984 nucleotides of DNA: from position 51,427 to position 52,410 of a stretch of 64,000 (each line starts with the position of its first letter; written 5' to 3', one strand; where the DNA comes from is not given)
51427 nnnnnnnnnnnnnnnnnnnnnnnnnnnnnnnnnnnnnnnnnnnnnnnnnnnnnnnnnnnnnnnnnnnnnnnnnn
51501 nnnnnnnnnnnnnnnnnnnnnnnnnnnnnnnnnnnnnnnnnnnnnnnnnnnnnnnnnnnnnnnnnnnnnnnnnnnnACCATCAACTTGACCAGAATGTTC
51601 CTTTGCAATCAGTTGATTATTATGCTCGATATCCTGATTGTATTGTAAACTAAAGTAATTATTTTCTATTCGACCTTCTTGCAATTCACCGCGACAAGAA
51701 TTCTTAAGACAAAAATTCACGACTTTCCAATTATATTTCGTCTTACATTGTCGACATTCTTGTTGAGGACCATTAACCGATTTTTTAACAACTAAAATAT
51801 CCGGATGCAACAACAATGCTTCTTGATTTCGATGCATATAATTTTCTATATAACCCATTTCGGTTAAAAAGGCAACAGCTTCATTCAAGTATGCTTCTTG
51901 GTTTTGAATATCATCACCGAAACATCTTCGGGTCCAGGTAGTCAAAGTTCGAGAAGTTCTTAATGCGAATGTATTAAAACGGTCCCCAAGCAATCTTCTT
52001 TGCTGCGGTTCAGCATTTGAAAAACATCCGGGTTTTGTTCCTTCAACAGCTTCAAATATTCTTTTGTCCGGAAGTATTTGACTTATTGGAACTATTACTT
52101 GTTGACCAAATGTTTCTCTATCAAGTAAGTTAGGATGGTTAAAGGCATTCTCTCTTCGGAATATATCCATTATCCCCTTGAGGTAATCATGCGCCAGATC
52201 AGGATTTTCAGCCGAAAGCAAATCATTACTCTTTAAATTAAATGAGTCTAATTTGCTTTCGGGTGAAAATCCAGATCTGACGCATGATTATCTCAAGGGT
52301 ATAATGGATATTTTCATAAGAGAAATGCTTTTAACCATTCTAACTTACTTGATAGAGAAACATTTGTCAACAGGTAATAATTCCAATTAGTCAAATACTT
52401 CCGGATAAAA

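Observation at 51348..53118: Low-GC centre of the palindrome encodes two broken copies of an unrecognised protein with a Cys cluster and a single C-terminal FG-GAP-like repeat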

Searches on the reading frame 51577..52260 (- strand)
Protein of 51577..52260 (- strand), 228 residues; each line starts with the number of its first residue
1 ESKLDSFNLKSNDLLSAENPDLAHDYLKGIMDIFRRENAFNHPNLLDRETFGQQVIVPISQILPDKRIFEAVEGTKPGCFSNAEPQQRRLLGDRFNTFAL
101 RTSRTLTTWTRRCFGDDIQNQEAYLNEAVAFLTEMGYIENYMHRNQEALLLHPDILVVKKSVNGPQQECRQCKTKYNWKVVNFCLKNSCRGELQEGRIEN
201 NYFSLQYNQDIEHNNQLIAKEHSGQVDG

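Call 7: search_protein_families(library=pfam, proteins=[window:51577-52260:-], max_evalue=1)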
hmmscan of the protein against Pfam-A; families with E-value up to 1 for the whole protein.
seq(228 aa): 1 family
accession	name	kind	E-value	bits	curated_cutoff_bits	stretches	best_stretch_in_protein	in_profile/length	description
PF21779.2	DUF6874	-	0.14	12.7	27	1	6-38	40-71/84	Family of unknown function (DUF6874)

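Call 8: search_protein_families(library=padloc, proteins=[window:51577-52260:-], max_evalue=1)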
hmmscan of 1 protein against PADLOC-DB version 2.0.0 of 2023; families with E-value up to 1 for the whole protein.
seq(228 aa): 0 families

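Call 9: search_protein_families(library=ncbifam, proteins=[window:51577-52260:-], max_evalue=1)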
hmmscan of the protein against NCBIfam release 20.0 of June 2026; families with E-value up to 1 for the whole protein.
seq(228 aa): 0 families
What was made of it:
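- Tried and rejected: Pfam, NCBIfam and PADLOC found nothing (calls 7-9).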

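Call 10: find_homologous_proteins(query=window:51577-52221:-, max_evalue=0.01)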
Query seq(215 aa) (215 aa): 1 proteins with E <= 0.01 among 135 candidates.
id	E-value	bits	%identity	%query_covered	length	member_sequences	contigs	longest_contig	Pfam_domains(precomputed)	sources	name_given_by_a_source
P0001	2.2e-132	457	100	92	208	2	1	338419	-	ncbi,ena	-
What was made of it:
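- No protein with this architecture exists elsewhere in 5.8 billion clusters (call 10).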

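Call 12: find_encoding_contigs(protein=P0001, flank=10000, max_places=4)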
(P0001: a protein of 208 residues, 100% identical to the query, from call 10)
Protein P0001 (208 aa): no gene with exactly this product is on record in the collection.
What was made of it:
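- Tried and rejected: No contig was returned (call 12).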

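Call 13: list_cluster_members(proteins=[P0001])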
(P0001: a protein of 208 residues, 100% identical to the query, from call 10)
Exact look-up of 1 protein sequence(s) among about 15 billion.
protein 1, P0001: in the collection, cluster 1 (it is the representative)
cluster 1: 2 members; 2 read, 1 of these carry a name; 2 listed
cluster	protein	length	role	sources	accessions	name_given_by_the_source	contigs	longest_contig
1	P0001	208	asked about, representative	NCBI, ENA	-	-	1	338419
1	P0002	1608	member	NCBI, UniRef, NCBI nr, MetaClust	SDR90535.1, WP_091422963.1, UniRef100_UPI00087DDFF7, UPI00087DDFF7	protein of unknown function [Formosa sp. Hel1_31_208] | DEAD/DEAH box helicase n=1 Tax=Formosa sp. Hel1_31_208 TaxID=1798225 RepID=UPI00087DDFF7 | DEAD/DEAH box helicase [Formosa sp. Hel1_31_208]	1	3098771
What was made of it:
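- The 90%-identity cluster of the annotated 208-aa ORF holds one other member, the 1608-aa DEAD/DEAH helicase of Formosa sp. (call 13). The ORF is annotated as a protein in the source record (P0001, calls 10, 13).
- Tried and rejected: The identification came only from the cluster look-up (call 13). Rejected because the 90% cluster has only two members (call 13).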

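Call 14: search_dna_similar(query=window:51577-52221:-, collection=plasmids, mode=protein, max_evalue=1)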
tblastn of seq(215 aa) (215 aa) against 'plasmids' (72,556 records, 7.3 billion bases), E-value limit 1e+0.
Records with a match: 3; places in all: 3; records where one place covers at least 80% of the query: 2.
Best place of each record, by identity: <60% 3.
By first word of the organism name: Haloquadratum 1; Natribaculum 1; Clostridium 1.
By predicted mobility (MOB-suite, as given by PLSDB): non-mobilizable 3.
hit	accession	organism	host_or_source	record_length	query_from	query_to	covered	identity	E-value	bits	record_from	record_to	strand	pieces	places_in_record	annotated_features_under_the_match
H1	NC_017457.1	Haloquadratum walsbyi C23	-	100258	1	214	100%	23.7%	1e-5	52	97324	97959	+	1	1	DEAD/DEAH box helicase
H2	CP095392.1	Natribaculum breve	cell culture,saline soil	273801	2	215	100%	22.7%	7e-8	59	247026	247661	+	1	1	record has no annotation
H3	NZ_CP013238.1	Clostridium butyricum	Microbial isolate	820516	130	214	40%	26.7%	8e-1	38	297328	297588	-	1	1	DEAD/DEAH box helicase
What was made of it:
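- Tried and rejected: Only about 23-27% identical helicases turned up, in two haloarchaea and a Clostridium (call 14).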

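Call 15: search_dna_similar(query=window:51577-52221:-, collection=phages, mode=protein, max_evalue=1)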
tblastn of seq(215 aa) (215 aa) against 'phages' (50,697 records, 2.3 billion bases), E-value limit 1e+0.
No match.
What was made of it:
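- Tried and rejected: Phage records. tblastn found no match (call 15).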

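Call 18: find_related_loci(query=window:51577-52221:-, collection=genome_contigs, flank=10000)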
Query seq(215 aa) (215 aa) in genome_contigs; peptide patterns used: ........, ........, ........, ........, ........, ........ (x = any residue, [..] = any of these).
86 stretches matched a pattern, but none encodes a relative of the query by tblastn (E <= 1e-3).

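Call 21: search_protein_representatives(protein=window:51577-52221:-)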
Query: 215 residues. Proteins with E-value up to 0.001 (for the whole library): 27; up to 1e-10: 10; up to 1e-30: 3. The best 27 are listed.
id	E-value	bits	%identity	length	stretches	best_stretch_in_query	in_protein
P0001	6.8e-133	457.2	100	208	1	18-215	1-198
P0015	1.7e-32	129.2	36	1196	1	11-215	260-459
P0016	1.1e-31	126.6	39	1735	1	9-215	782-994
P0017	3.2e-16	76.0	30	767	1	7-215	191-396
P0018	1.0e-15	74.4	30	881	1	5-215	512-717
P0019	3.9e-14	69.2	29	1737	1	6-215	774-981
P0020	5.0e-14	68.8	30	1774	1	5-215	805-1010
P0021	1.7e-11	60.5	26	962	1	10-215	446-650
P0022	2.6e-11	60.0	28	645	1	9-215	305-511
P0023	3.5e-11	59.6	28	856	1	10-215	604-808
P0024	7.5e-10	55.2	27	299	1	7-215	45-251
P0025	3.8e-09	52.9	29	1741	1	4-215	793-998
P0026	3.9e-09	52.9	31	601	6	53-93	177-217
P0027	5.6e-09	52.4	28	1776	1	6-215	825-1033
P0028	1.2e-08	51.3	29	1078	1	6-215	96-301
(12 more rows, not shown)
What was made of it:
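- Many are about 1,700-aa helicases and the rest are shorter (call 21).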

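Call 22: search_protein_families(library=pfam, proteins=[P0002, P0016, P0019], max_evalue=0.01)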
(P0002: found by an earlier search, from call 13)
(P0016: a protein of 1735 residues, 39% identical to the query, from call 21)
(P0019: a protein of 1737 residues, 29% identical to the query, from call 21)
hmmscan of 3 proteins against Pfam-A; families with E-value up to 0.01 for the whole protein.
P0002 (1608 aa): 3 families
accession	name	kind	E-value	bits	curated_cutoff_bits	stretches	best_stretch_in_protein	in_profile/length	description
PF00270.35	DEAD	-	1.9e-24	86.7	26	1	85-283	3-160/167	DEAD/DEAH box helicase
PF00271.37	Helicase_C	-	3.3e-12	47.1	23.5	1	967-1043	36-110/110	Helicase conserved C-terminal domain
PF09369.15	MZB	-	2.7e-06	28.4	24.2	1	1496-1583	2-80/80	MrfA Zn-binding domain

P0016 (1735 aa): 3 families
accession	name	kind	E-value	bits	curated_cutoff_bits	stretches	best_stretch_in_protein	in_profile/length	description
PF00270.35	DEAD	-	7.6e-26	91.3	26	1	95-294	3-161/167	DEAD/DEAH box helicase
PF00271.37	Helicase_C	-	1.7e-11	44.7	23.5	1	983-1055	40-110/110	Helicase conserved C-terminal domain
PF09369.15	MZB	-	5.7e-09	37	24.2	1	1502-1589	2-80/80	MrfA Zn-binding domain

P0019 (1737 aa): 5 families
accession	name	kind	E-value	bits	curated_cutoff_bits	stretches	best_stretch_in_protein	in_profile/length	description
PF00270.35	DEAD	-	5.8e-24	85.1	26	1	95-292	2-161/167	DEAD/DEAH box helicase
PF00271.37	Helicase_C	-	2.4e-15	57.1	23.5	1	962-1042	32-110/110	Helicase conserved C-terminal domain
PF04851.21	ResIII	-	7.4e-09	36.2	22.5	1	92-290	3-161/164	Type III restriction enzyme, res subunit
PF09369.15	MZB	-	9.2e-09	36.3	24.2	1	1503-1586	3-80/80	MrfA Zn-binding domain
PF04480.18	DUF559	-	7.5e-05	23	20.6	1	1678-1729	50-99/109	Protein of unknown function (DUF559)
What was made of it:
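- On YprA-family defence helicase (ARMADA ArmC / Druantia DruE-like): Pfam finds DEAD at residues 85-283 of the Formosa parent (call 22). Helicase_C covers residues 967-1043 in the parent (call 22).
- Closest known: YprA-family defence helicases of the ARMADA/Druantia clade. Different: RecA1, nearly all of RecA2, the OB/connector region and MZB/DUF1998 are missing (call 22).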

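Call 23: search_protein_families(library=padloc, proteins=[P0002, P0016, P0019], max_evalue=0.001)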
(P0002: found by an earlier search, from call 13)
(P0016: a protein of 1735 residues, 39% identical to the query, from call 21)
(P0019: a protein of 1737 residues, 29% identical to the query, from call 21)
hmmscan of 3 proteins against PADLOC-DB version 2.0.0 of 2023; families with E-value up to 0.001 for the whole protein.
P0002 (1608 aa): 33 families (the best 25 are shown)
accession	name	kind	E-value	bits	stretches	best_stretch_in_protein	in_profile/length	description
PDLC00037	DruE3|DruE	-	1.2e-106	356.1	2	75-665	93-657/2055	SNF2 family N-terminal domain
PDLC00013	DruE1|DruE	-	2.6e-103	345.2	3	999-1604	1083-1673/1776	SNF2 family N-terminal domain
PDLC00015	DruE2|DruE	-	1.2e-84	283.1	5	897-1100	1056-1269/1887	SNF2 family N-terminal domain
PDLC00035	DruE3|DruE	-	1.3e-84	282.8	2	24-321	28-331/1460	SNF2 family N-terminal domain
PDLC00036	DruE3|DruE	-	3.4e-84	281.1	2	78-355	85-351/2023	SNF2 family N-terminal domain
PDLC00014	DruE2|DruE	-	2e-83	278.8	4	896-1092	1083-1290/1928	SNF2 family N-terminal domain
PDLC00051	DruE4|DruE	-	3.4e-76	254.9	4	843-1098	964-1221/1829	SNF2 family N-terminal domain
PDLC02896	DpdJ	-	1.3e-25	87.4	2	196-283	326-412/1487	DpdJ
PDLC03960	SngC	-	3.5e-23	80.3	2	86-284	29-196/720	-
PDLC02503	BrxHI|BrxHII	-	1.6e-21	74.3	2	86-283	29-194/698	BrxHI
PDLC02569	DrmA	-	1.2e-15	54.4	2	980-1050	812-881/1095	DrmA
PDLC02893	DpdJ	-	1.4e-14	51.1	1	201-283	343-423/876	DpdJ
PDLC02570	DrmA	-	2.8e-14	50.4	2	982-1067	567-646/851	DrmA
PDLC03928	PsyrT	-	6.3e-13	45.9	2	969-1052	264-345/689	-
PDLC02898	DpdJ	-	1.8e-12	44.9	1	201-283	343-423/506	DpdJ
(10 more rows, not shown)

P0016 (1735 aa): 31 families (the best 25 are shown)
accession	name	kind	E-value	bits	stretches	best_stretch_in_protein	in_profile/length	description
PDLC00013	DruE1|DruE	-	9.3e-119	396.4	3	902-1610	952-1673/1776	SNF2 family N-terminal domain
PDLC00037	DruE3|DruE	-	2.3e-105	351.9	2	21-680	24-667/2055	SNF2 family N-terminal domain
PDLC00014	DruE2|DruE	-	7.3e-93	310.1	3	918-1623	1093-1820/1928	SNF2 family N-terminal domain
PDLC00015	DruE2|DruE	-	6.1e-91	304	3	915-1648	1062-1807/1887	SNF2 family N-terminal domain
PDLC00051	DruE4|DruE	-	8.9e-89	296.7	4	915-1112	1019-1223/1829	SNF2 family N-terminal domain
PDLC00035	DruE3|DruE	-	9.9e-86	286.6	2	19-669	23-656/1460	SNF2 family N-terminal domain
PDLC00036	DruE3|DruE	-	3.5e-84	281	2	1-324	3-313/2023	SNF2 family N-terminal domain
PDLC03960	SngC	-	2.4e-26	90.7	2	96-294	29-196/720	-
PDLC02896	DpdJ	-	2e-24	83.4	2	206-293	326-412/1487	DpdJ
PDLC02503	BrxHI|BrxHII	-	3.1e-24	83.3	3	995-1054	285-342/698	BrxHI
PDLC02570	DrmA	-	1.3e-14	51.6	1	972-1078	546-645/851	DrmA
PDLC02501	BrxHI|BrxHII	-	5.5e-13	45.9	2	988-1062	278-350/925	BrxHI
PDLC02569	DrmA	-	1.3e-12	44.4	1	995-1063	815-881/1095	DrmA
PDLC02893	DpdJ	-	5e-12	42.6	1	207-294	337-424/876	DpdJ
PDLC03928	PsyrT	-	5.8e-12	42.7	2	981-1060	264-341/689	-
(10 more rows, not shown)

P0019 (1737 aa): 39 families (the best 25 are shown)
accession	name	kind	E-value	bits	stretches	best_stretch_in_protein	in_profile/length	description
PDLC00037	DruE3|DruE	-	2e-129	431.7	2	7-709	8-710/2055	SNF2 family N-terminal domain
PDLC00013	DruE1|DruE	-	1.2e-122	409.3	2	196-1631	259-1697/1776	SNF2 family N-terminal domain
PDLC00036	DruE3|DruE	-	1.1e-101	339.1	4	94-393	94-379/2023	SNF2 family N-terminal domain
PDLC00035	DruE3|DruE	-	1e-96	323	2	6-708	9-712/1460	SNF2 family N-terminal domain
PDLC00015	DruE2|DruE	-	1.7e-88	295.9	4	856-1672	1027-1840/1887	SNF2 family N-terminal domain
PDLC00014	DruE2|DruE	-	4.4e-88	294.3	3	585-1626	751-1827/1928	SNF2 family N-terminal domain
PDLC00051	DruE4|DruE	-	2.9e-78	261.8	4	895-1098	1012-1222/1829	SNF2 family N-terminal domain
PDLC03960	SngC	-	4.6e-34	116.2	2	29-292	12-196/720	-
PDLC02896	DpdJ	-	8.7e-31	104.5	2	206-293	326-414/1487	DpdJ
PDLC02503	BrxHI|BrxHII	-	9.9e-31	104.7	3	979-1045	282-346/698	BrxHI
PDLC03928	PsyrT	-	2.8e-19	66.9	2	967-1052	263-346/689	-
PDLC02501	BrxHI|BrxHII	-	3.2e-19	66.5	2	975-1050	278-351/925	BrxHI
PDLC02570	DrmA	-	2e-17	60.8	2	968-1067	555-647/851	DrmA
PDLC02569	DrmA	-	9.9e-16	54.7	1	980-1067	813-895/1095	DrmA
PDLC02893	DpdJ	-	2.8e-15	53.3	1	214-291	346-423/876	DpdJ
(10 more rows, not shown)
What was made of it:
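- The parent has DEAD, Helicase_C and MZB domains and matches DruE models at E 1e-106 (calls 22, 23).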

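Call 24: search_protein_families(library=ncbifam, proteins=[P0002, P0016], max_evalue=0.001)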
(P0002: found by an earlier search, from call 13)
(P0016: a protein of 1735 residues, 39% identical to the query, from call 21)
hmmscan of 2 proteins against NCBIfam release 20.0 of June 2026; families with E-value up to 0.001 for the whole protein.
P0002 (1608 aa): 24 families
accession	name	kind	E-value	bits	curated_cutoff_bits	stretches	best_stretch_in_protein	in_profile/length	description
TIGR03817.1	DECH_helic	hypoth_equivalog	5e-28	97.8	874.1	2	82-283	37-204/742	helicase/secretion neighborhood putative DEAH-box helicase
TIGR04121.1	DEXH_lig_assoc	equivalog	9.5e-25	86.4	850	3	79-173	11-105/804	ligase-associated DNA damage response DEXH box helicase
NF041067.1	DpdJ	equivalog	9.8e-22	76.5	800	2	196-283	319-405/1482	protein DpdJ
NF010338.0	PRK13767.1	equivalog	8.3e-16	57.4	849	2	86-283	38-218/877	ATP-dependent helicase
NF053631.1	RNA_helic_CshA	equivalog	1.1e-14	54.1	646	2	977-1052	268-341/434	degradosome RNA helicase CshA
NF007284.0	PRK09751.1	equivalog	2.3e-12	45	1496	1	963-1042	342-419/1538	ATP-dependent helicase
NF053636.1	DDHlcsCsdAPsy1082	equivalog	2.1e-10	39.8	890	1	984-1053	281-348/512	DEAD/DEAH box helicase CsdA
NF002654.0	PRK02362.1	equivalog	2.3e-09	36.1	887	1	83-173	25-107/739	ATP-dependent DNA helicase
TIGR00614.1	recQ_fam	subfamily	3.2e-09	36.1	219.8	0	972-1050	252-328/470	RecQ family ATP-dependent DNA helicase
NF001308.0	PRK00254.1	equivalog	6.2e-09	34.6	1216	1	83-181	25-115/720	ATP-dependent DNA helicase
TIGR01389.1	recQ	equivalog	1.2e-08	33.9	640.2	1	974-1047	253-323/591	DNA helicase RecQ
TIGR03158.1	cas3_cyano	exception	1.5e-08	34.1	69.1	1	85-299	1-202/357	type I-D CRISPR-associated helicase Cas3'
NF040935.1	helicase_Hel308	equivalog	1.5e-08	33.3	1200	1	86-170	31-108/704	ATP-dependent DNA helicase Hel308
NF003419.0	PRK04837.1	equivalog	1.4e-07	30.6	588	1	977-1048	287-356/424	ATP-dependent RNA helicase RhlB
NF053711.1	RNA_heli_RhlE1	exception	4.8e-07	28.9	750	0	976-1048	274-345/434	RNA helicase RhlE1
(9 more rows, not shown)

P0016 (1735 aa): 24 families
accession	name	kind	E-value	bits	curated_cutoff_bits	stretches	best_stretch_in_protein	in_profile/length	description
TIGR03817.1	DECH_helic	hypoth_equivalog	1.9e-28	99.2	874.1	3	90-185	35-123/742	helicase/secretion neighborhood putative DEAH-box helicase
TIGR04121.1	DEXH_lig_assoc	equivalog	2.8e-23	81.6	850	1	92-295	14-186/804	ligase-associated DNA damage response DEXH box helicase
NF041067.1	DpdJ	equivalog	6.8e-22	77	800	2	207-294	320-406/1482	protein DpdJ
NF010338.0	PRK13767.1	equivalog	8.3e-19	67.3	849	1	95-309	37-227/877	ATP-dependent helicase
NF053631.1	RNA_helic_CshA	equivalog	6.8e-14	51.6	646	2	992-1063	271-340/434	degradosome RNA helicase CshA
NF007284.0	PRK09751.1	equivalog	1.9e-13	48.6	1496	2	92-295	30-219/1538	ATP-dependent helicase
NF053636.1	DDHlcsCsdAPsy1082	equivalog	1.6e-11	43.5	890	1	91-157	25-89/512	DEAD/DEAH box helicase CsdA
NF001308.0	PRK00254.1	equivalog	2.5e-10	39.2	1216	1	95-194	27-118/720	ATP-dependent DNA helicase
NF040935.1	helicase_Hel308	equivalog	3.2e-09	35.5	1200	1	95-193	30-120/704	ATP-dependent DNA helicase Hel308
NF002654.0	PRK02362.1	equivalog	6.7e-09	34.6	887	1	95-186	27-110/739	ATP-dependent DNA helicase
NF053711.1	RNA_heli_RhlE1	exception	1.4e-08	33.9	750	0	91-162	23-94/434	RNA helicase RhlE1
TIGR01389.1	recQ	equivalog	1.7e-08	33.4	640.2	0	994-1058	260-322/591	DNA helicase RecQ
NF007882.0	PRK10590.1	equivalog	2e-08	33.6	743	1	91-156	23-89/456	ATP-dependent RNA helicase RhlE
NF008394.0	PRK11192.1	equivalog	2.2e-08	33.3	507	1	92-184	26-117/441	ATP-dependent RNA helicase SrmB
NF003419.0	PRK04837.1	equivalog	3.5e-08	32.6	588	0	106-191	45-134/424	ATP-dependent RNA helicase RhlB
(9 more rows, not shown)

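Call 26: find_encoding_contigs(protein=P0002, flank=10000, max_places=3)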
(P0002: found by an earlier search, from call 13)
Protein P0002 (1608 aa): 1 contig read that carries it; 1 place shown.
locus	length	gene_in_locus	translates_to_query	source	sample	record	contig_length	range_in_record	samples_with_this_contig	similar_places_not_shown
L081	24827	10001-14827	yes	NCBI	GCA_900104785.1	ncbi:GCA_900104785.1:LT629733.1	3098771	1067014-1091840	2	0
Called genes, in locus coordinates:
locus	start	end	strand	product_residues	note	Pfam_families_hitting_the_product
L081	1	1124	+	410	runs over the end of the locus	PF17293:Arm-DNA-bind_5 (weak)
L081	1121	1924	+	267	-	-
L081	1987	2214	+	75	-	-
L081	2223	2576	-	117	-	-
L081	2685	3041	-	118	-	-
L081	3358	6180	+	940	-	PF04851:ResIII, PF00176:SNF2-rel_dom, PF00270:DEAD, PF00271:Helicase_C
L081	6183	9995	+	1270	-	PF20473:MmeI_Mtase (weak), PF07669:Eco57I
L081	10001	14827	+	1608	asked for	PF00270:DEAD, PF00271:Helicase_C, PF09369:MZB (weak)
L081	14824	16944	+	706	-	PF03235:GmrSD_N, PF07510:GmrSD_C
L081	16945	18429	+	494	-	PF11074:DUF2779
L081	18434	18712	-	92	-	-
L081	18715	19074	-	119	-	-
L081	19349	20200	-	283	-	-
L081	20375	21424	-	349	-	PF08378:NERD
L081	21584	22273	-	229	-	-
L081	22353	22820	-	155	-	PF13699:eCIS_core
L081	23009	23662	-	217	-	-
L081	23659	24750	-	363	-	-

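Call 39: find_related_loci(query=window:51577-52221:-, collection=metagenome_contigs, flank=10000)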
Query seq(215 aa) (215 aa) in metagenome_contigs; peptide patterns used: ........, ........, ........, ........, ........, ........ (x = any residue, [..] = any of these).
117 stretches matched a pattern, but none encodes a relative of the query by tblastn (E <= 1e-3).
